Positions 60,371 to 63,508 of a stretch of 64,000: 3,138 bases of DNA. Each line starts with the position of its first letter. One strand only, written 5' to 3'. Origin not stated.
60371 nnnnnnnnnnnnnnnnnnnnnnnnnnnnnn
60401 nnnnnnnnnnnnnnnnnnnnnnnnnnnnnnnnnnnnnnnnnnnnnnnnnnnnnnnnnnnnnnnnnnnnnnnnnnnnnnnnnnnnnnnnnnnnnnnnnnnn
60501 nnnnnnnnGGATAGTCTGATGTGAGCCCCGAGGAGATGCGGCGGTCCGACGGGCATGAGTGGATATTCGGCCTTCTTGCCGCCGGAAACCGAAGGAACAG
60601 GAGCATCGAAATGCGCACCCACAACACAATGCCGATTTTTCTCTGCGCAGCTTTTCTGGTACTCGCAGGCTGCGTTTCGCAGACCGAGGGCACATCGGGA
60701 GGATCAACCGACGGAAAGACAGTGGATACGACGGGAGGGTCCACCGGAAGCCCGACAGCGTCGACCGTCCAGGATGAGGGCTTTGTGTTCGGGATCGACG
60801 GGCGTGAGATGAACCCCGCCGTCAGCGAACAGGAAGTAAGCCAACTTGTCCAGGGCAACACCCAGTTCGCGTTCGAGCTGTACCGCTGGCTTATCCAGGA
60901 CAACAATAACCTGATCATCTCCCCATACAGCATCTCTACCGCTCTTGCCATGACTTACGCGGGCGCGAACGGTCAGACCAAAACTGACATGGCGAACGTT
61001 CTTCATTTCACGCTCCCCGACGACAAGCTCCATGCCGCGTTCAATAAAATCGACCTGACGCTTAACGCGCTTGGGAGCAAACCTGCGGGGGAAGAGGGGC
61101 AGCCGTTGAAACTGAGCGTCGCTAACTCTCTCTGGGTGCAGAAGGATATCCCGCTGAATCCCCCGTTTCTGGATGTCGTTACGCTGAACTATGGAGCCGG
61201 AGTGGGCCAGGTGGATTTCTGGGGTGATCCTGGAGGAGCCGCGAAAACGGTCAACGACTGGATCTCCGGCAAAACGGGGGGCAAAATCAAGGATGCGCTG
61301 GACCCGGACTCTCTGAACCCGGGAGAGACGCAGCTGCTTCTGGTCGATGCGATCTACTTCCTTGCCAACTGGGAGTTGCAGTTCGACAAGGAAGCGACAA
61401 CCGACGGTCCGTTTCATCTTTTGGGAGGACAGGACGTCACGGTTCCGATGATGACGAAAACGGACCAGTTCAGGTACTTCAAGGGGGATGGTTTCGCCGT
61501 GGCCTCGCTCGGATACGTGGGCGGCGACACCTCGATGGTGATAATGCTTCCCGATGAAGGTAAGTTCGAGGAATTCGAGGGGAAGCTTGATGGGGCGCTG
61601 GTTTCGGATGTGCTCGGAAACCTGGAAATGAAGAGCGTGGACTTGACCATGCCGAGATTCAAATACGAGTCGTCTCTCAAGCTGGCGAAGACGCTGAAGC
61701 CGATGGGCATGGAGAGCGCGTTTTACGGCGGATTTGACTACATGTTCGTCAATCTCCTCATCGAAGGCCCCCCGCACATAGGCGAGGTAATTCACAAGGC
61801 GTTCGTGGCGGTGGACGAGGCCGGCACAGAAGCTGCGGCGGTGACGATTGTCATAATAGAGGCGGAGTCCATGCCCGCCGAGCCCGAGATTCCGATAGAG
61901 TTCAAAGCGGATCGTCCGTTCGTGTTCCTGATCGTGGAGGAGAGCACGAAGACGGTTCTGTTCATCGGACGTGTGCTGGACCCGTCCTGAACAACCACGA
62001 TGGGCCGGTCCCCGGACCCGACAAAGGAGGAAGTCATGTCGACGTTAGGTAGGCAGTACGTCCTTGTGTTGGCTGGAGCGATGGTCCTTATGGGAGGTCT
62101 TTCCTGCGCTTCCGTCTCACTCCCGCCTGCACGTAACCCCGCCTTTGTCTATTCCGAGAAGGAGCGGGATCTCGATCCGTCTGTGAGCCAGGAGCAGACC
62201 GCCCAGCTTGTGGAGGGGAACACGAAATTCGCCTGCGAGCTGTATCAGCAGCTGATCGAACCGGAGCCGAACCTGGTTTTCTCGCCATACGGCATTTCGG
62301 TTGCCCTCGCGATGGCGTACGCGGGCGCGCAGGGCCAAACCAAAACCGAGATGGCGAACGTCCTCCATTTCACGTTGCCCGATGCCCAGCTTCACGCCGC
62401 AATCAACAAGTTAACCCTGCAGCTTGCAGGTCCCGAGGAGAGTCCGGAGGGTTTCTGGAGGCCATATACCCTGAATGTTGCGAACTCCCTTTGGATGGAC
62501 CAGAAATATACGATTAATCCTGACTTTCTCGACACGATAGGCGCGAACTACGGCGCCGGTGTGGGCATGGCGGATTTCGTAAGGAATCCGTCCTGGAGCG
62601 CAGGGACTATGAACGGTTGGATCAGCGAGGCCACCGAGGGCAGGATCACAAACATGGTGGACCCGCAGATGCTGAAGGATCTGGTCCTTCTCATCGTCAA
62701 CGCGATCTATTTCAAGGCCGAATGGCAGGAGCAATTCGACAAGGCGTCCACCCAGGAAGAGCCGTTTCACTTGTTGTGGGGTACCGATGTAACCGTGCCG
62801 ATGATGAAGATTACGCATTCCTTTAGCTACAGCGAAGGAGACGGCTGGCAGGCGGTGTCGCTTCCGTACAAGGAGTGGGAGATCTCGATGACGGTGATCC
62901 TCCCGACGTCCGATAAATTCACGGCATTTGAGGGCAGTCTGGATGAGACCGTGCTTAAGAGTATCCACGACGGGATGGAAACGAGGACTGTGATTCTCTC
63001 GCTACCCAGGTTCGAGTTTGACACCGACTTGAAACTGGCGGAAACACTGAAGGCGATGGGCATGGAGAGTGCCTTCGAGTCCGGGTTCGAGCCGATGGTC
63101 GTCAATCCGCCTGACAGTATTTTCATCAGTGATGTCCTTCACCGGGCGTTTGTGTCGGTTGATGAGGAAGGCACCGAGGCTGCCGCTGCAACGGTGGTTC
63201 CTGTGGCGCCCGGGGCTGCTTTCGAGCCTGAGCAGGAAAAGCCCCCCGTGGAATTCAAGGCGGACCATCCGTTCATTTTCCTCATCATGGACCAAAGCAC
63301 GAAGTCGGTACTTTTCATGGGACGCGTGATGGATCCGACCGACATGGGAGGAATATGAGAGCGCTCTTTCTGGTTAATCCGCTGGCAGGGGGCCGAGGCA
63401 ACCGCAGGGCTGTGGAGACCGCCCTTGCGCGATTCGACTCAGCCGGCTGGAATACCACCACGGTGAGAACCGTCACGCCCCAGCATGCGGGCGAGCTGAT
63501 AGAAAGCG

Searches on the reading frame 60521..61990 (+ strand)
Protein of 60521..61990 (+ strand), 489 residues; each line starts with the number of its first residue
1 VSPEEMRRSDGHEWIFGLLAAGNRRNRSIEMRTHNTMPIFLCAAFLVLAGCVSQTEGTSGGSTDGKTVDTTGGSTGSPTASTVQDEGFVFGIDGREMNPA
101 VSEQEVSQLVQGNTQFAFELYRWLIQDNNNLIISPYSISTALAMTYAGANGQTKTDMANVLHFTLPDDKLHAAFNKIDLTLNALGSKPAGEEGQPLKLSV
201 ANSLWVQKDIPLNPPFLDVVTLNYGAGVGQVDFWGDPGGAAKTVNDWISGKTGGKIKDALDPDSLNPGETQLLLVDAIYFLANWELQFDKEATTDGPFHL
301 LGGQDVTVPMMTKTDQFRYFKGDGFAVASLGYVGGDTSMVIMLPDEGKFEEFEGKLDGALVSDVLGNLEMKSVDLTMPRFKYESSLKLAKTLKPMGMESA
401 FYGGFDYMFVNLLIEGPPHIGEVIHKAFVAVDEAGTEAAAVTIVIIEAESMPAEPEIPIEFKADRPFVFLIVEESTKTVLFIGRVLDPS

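Call 14: search_protein_families(library=pfam, proteins=[window:60521-61990:+], max_evalue=0.001)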
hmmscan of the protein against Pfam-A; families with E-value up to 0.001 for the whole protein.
window:60521-61990:+ (489 aa): 1 family
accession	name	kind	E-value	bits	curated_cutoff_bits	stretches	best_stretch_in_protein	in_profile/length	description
PF00079.25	Serpin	-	1.9e-106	356.8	27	1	112-488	2-370/370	Serpin (serine protease inhibitor)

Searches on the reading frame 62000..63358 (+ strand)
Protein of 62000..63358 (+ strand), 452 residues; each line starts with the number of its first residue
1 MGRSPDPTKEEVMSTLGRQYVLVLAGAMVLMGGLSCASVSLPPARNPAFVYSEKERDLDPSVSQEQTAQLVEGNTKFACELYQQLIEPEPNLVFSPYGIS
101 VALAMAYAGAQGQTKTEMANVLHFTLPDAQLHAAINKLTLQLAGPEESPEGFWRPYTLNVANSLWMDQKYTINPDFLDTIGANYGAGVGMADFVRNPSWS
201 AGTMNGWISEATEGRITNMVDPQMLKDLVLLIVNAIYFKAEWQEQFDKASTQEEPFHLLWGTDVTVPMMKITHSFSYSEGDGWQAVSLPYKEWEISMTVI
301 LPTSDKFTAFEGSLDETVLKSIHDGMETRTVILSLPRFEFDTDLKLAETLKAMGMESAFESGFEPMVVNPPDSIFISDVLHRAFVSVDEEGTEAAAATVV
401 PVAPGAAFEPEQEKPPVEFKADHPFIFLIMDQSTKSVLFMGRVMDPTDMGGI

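Call 14: search_protein_families(library=pfam, proteins=[window:62000-63358:+], max_evalue=0.001)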
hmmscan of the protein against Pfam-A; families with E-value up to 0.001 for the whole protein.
window:62000-63358:+ (452 aa): 1 family
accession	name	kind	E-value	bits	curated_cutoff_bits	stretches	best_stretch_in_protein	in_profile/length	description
PF00079.25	Serpin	-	2e-108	363.3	27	1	73-446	2-370/370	Serpin (serine protease inhibitor)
